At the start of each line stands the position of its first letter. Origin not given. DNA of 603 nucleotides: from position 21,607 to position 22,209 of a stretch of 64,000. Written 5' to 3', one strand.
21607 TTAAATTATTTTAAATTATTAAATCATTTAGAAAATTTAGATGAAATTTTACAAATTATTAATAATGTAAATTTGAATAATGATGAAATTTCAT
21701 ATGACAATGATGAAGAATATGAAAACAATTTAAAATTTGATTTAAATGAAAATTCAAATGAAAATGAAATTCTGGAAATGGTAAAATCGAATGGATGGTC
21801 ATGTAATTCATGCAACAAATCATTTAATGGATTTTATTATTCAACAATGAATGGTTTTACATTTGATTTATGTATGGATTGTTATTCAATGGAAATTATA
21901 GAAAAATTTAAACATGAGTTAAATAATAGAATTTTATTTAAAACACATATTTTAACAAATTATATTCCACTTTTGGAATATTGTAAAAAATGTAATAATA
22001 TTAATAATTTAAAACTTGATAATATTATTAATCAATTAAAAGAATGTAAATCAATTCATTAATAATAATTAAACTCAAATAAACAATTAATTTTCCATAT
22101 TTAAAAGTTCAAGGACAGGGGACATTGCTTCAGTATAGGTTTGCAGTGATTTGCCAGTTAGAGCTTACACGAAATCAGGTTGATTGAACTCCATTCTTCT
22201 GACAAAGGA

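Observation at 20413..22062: Two-member family: F-box-like N-terminus + Sel1 repeats + a conserved, apparently undescribed C-terminal Cys-rich module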

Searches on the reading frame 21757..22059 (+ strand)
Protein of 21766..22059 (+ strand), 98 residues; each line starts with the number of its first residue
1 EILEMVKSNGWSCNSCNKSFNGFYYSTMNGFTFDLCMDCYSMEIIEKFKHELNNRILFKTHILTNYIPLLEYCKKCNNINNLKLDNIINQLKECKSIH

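Call 6: search_protein_families(library=pfam, proteins=[window:21766-22059:+], max_evalue=10)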
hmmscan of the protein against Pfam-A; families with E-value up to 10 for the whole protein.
seq(98 aa): 1 family
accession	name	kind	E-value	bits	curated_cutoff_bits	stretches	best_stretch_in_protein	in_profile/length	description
PF00569.23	ZZ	-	7.4e-06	26.1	21.4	1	8-43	2-38/45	Zinc finger, ZZ type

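Call 7: search_solved_structures(query=window:21766-22059:+, max_evalue=10, show_alignments=3)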
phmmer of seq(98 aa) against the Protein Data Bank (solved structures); distinct sequences matched with E-value up to 10: 9.
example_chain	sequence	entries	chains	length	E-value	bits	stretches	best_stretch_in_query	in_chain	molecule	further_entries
9upz_A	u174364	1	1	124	0.072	16.7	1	9-42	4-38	E3 ubiquitin-protein ligase KCMF1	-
9jni_A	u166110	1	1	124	0.075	16.7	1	9-42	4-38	E3 ubiquitin-protein ligase KCMF1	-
7dde_A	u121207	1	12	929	0.1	16.3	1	6-43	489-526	Aspartyl aminopeptidase 1,ZZ-type zinc finger-containing protein P35G2.11c,Maltose/maltode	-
9hxw_D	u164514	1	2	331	0.21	15.2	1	7-42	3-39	E3 ubiquitin-protein ligase KCMF1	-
9d9z_E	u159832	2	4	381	0.25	15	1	7-42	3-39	E3 ubiquitin-protein ligase KCMF1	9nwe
9qws_C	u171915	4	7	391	0.26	14.9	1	7-42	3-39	E3 ubiquitin-protein ligase KCMF1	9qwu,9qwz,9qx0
8yt8_E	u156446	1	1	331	0.4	14.4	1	12-45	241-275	Dystrophin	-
8bgm_B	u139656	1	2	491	1.7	12.4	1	18-64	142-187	Toxin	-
2ytt_A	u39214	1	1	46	1.7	12.3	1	10-32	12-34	Zinc finger protein 473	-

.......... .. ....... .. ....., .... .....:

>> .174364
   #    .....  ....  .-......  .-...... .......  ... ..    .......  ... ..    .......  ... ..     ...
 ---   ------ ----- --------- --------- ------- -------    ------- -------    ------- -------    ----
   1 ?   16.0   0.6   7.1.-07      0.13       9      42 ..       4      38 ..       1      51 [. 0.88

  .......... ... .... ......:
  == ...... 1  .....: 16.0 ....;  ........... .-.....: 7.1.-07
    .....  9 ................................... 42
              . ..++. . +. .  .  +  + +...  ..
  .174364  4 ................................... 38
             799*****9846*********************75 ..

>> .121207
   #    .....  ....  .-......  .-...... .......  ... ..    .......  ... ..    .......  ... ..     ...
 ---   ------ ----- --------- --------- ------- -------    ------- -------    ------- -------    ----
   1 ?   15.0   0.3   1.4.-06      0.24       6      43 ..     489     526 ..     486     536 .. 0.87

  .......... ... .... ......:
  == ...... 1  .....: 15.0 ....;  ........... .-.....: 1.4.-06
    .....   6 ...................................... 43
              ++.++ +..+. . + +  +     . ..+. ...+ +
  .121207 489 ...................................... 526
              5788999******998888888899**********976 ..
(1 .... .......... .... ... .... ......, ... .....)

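Call 23: search_protein_representatives(alignment_id=A1)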
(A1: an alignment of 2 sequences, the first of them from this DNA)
Query: 2 sequences, 110 profile positions. Proteins with E-value up to 0.001 (for the whole library): 3; up to 1e-10: 3; up to 1e-30: 1. The best 3 are listed.
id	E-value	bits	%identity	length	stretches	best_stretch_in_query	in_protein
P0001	2.9e-54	198.2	-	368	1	3-108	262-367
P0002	6.1e-19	84.5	-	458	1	13-107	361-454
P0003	1.1e-17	80.4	-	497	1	16-107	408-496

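Call 25: list_cluster_members(proteins=[P0002, P0003, P0001])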
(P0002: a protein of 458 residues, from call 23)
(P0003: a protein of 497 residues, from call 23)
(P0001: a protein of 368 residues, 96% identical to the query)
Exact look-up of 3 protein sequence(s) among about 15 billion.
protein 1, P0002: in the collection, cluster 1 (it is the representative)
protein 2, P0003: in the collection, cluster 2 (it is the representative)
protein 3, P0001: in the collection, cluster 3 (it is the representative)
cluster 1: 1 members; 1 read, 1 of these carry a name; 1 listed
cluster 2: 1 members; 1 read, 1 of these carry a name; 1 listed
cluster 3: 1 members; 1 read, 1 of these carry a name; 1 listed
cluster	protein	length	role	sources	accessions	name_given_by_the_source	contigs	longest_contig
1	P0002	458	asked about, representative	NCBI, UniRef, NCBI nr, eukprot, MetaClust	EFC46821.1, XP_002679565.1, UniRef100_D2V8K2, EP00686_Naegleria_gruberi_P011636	TPR repeat domain-containing protein [Naegleria gruberi] | TPR repeat domain-containing protein n=1 Tax=Naegleria gruberi TaxID=5762 ... | XP_002679565.1 TPR repeat domain-containing protein [Naegleria gruberi strain NEG-M]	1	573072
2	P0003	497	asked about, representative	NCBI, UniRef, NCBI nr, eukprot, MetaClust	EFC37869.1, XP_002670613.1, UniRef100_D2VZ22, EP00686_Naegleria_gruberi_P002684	predicted protein [Naegleria gruberi] | Predicted protein n=1 Tax=Naegleria gruberi TaxID=5762 RepID=D2VZ22_NAEGR | uncharacterized protein NAEGRDRAFT_74327 [Naegleria gruberi]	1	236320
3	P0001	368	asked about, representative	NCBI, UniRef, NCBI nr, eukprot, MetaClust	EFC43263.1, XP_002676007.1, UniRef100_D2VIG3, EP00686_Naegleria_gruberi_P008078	predicted protein [Naegleria gruberi] | Predicted protein n=1 Tax=Naegleria gruberi TaxID=5762 RepID=D2VIG3_NAEGR | uncharacterized protein NAEGRDRAFT_49810 [Naegleria gruberi]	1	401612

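Call 27: search_protein_families(library=pfam, proteins=[P0002, P0003], max_evalue=1)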
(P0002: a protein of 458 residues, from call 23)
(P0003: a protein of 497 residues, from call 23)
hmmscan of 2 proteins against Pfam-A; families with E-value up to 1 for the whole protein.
P0002 (458 aa): 4 families
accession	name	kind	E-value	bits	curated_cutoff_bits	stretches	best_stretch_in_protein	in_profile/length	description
PF08238.18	Sel1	-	1.3e-11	44.9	30.7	2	283-316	3-36/36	Sel1 repeat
PF12937.12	F-box-like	-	2.6e-06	27.5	24.3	1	12-42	3-34/47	F-box-like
PF00646.38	F-box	-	0.057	13.8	20.5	0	12-41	3-33/43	F-box domain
PF19477.4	DUF6014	-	0.06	13.5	25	1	185-210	27-52/174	Family of unknown function (DUF6014)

P0003 (497 aa): 14 families
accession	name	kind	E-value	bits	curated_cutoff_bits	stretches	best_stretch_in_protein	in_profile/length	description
PF08238.18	Sel1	-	1.2e-68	225.6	30.7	8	299-334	1-36/36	Sel1 repeat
PF23310.1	TPR_27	-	8.9e-05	22.6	27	1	316-357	42-83/110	Plant tetratrico peptide repeats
PF13176.12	TPR_7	-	0.00016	22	27.9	1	15-39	2-28/36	Tetratricopeptide repeat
PF13432.12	TPR_16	-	0.0011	19.8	32.7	0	15-41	34-60/65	Tetratricopeptide repeat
PF07719.23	TPR_2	-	0.0029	18.1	27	2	12-40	1-29/34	Tetratricopeptide repeat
PF13424.12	TPR_12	-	0.0057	17.3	30.1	1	6-39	39-72/77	Tetratricopeptide repeat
PF00515.34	TPR_1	-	0.01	16.1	27.8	2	15-40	4-29/34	Tetratricopeptide repeat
PF04212.24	MIT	-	0.015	15.8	30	1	11-40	3-32/66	MIT (microtubule interacting and transport) domain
PF13428.12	TPR_14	-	0.025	15.7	23.5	0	21-42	10-31/44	Tetratricopeptide repeat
PF13174.12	TPR_6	-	0.099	13.8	26.3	0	301-331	2-28/33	Tetratricopeptide repeat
PF12895.13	ANAPC3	-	0.12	13.1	27.2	0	8-51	19-63/82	Anaphase-promoting complex, cyclosome, subunit 3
PF04459.17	DUF512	-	0.21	11.3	25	0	287-390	50-147/202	Protein of unknown function (DUF512)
PF18047.6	PatG_D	-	0.25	12.2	27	0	85-148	7-63/111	PatG Domain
PF13431.12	TPR_17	-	0.27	12.1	24.4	0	10-32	11-33/34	Tetratricopeptide repeat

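Call 28: search_solved_structures(query=A2, max_evalue=10, show_alignments=5)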
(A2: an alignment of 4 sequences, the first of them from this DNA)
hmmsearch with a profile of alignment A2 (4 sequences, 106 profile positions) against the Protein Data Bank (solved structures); distinct sequences matched with E-value up to 10: 6.
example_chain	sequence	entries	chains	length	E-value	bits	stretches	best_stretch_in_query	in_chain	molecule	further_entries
1pa4_A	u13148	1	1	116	0.011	19.1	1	36-103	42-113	Probable ribosome-binding factor A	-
2lpn_A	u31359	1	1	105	0.97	12.8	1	19-74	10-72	Cerebral dopamine neurotrophic factor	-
2w50_A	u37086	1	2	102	1.2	12.5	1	19-75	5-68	ARMET-LIKE PROTEIN 1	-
8yt8_E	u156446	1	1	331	1.4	12.3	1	14-57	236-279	Dystrophin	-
2env_A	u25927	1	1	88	2.8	11.3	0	23-53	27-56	Peroxisome proliferator-activated receptor delta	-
9c3c_D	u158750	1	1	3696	6.5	10.2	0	15-56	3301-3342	Dystrophin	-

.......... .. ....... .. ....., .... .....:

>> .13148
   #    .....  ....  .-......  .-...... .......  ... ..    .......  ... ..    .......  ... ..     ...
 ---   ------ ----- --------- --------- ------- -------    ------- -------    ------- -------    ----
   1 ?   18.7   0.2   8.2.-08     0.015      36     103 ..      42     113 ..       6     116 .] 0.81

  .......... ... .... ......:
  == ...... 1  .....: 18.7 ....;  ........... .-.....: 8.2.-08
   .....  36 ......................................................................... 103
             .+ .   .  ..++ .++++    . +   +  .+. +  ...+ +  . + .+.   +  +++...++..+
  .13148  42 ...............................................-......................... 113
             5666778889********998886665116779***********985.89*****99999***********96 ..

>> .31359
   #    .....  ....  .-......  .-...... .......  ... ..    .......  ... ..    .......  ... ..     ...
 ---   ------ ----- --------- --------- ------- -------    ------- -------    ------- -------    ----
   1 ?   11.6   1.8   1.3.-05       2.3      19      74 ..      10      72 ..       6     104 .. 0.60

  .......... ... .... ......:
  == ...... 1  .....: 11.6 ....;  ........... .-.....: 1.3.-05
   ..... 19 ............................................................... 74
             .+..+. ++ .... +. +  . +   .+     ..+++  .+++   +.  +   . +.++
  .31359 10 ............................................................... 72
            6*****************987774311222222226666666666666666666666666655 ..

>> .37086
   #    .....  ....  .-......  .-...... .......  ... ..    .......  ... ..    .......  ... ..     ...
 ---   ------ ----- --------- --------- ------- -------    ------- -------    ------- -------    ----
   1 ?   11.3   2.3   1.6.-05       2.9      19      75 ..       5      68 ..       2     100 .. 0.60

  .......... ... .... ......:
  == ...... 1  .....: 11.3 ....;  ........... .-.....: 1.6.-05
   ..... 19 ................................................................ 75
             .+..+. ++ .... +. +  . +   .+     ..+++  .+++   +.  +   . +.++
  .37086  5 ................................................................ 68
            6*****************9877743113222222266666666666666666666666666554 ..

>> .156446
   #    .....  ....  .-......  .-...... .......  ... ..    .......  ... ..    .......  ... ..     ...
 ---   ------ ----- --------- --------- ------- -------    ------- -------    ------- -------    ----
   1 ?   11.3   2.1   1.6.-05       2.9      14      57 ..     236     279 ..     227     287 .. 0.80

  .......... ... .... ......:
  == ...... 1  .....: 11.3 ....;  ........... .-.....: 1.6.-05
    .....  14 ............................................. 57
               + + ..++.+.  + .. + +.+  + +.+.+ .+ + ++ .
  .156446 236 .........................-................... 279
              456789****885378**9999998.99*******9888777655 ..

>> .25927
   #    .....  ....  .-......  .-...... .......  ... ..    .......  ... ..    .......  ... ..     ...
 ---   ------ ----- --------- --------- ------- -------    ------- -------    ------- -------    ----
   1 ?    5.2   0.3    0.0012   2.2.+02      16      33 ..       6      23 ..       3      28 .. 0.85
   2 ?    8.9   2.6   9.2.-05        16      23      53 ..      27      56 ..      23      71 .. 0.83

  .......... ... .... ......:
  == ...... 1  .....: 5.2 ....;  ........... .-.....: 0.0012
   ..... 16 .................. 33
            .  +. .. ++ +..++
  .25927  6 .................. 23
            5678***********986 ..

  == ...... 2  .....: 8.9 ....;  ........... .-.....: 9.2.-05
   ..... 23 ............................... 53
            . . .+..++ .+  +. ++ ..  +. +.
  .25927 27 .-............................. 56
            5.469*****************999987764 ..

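Call 30: find_encoding_contigs(protein=P0003, flank=6000, max_places=2)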
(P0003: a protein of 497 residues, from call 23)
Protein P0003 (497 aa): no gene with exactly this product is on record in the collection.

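Call 31: find_encoding_contigs(protein=P0002, flank=6000, max_places=2)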
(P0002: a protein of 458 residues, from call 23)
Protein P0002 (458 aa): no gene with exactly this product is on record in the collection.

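Call 36: predict_structure(alignment_id=A2)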
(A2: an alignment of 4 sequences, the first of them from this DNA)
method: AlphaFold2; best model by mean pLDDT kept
length: 101 residues; sequences in the alignment: 4
mean_pLDDT: 53.7   pTM: 0.39
mean pLDDT of the five models: 53.7, 51.0, 47.0, 45.3, 45.0
residues with pLDDT >= 90: 0; 70-90: 25; 50-70: 16; < 50: 60
segments of 3 or more residues with pLDDT < 50: 2-45, 54-65
pLDDT, mean of each block of 10 residues (from residue 1): 42 44 42 40 48 44 53 75 80 71 43
secondary structure, 60 per line:
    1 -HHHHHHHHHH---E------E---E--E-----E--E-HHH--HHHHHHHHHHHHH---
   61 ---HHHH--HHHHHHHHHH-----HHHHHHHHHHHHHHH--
elements in order: H2-11 H45-57 H64-67 H70-79 H85-99

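Call 48: find_related_loci(query=A2, collection=viral_contigs, flank=3000)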
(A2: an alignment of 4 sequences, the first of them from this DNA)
Query A2 (101 aa) in viral_contigs; peptide patterns used: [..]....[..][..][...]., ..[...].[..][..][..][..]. (x = any residue, [..] = any of these).
79 stretches matched a pattern, but none encodes a relative of the query by tblastn (E <= 1e-3).

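Call 49: find_related_loci(query=A2, collection=metagenome_contigs, flank=3000)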
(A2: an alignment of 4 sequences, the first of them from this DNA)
Query A2 (101 aa) in metagenome_contigs; peptide patterns used: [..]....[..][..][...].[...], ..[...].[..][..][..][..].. (x = any residue, [..] = any of these).
304 stretches matched a pattern, but none encodes a relative of the query by tblastn (E <= 1e-3).
